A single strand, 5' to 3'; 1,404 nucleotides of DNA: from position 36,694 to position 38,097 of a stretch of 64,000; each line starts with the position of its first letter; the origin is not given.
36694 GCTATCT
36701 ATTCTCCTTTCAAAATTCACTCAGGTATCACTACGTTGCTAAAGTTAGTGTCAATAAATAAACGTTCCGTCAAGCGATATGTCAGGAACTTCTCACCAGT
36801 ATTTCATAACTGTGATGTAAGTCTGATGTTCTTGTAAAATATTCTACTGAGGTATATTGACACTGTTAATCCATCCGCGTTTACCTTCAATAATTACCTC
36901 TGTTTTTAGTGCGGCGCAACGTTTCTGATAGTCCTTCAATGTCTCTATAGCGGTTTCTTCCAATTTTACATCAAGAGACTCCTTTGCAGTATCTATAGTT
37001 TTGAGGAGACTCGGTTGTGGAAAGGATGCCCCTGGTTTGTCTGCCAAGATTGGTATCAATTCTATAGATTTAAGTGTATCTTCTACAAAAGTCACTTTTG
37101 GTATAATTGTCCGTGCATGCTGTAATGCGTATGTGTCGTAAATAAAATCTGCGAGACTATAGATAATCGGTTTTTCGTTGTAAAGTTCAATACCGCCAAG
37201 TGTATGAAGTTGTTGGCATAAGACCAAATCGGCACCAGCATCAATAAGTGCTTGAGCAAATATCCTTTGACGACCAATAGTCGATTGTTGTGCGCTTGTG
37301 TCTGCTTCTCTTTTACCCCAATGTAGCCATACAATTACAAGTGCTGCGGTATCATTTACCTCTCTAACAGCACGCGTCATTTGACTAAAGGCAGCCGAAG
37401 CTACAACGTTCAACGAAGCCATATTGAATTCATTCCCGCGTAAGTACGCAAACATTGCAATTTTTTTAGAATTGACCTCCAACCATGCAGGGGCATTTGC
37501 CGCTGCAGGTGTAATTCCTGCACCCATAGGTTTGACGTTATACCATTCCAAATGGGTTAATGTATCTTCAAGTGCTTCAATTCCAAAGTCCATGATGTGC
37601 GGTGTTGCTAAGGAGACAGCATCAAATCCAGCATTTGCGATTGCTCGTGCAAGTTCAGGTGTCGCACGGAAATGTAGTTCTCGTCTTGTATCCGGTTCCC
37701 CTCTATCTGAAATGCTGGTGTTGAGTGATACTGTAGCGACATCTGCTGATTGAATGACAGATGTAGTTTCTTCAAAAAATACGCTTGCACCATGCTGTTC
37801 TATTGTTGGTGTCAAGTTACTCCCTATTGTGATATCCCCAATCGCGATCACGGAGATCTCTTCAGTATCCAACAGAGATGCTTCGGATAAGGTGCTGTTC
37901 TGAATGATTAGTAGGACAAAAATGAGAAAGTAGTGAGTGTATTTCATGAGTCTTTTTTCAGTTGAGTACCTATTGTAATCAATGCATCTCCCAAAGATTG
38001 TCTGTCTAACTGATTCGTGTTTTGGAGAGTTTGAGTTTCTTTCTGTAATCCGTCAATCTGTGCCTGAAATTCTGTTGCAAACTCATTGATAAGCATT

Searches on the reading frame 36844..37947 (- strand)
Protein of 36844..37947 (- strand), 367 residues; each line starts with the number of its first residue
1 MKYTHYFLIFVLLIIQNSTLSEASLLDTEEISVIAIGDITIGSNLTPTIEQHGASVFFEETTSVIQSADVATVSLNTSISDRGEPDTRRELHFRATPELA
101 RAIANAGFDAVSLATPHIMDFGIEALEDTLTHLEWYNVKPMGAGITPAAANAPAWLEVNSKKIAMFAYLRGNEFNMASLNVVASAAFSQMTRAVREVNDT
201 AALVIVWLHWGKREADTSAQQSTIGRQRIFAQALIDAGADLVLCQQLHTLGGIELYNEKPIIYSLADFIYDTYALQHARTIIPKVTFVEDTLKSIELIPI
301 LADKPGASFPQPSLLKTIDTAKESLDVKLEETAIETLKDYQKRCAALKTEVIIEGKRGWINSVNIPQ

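Call 22: search_protein_families(library=pfam, proteins=[window:36844-37947:-], max_evalue=0.00001)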
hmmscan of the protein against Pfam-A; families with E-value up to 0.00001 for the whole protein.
window:36844-37947:- (367 aa): 1 family
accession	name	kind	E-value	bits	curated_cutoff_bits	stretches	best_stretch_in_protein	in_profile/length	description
PF09587.15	PGA_cap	-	3.7e-53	181.1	27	1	33-271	2-254/255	Bacterial capsule synthesis protein PGA_cap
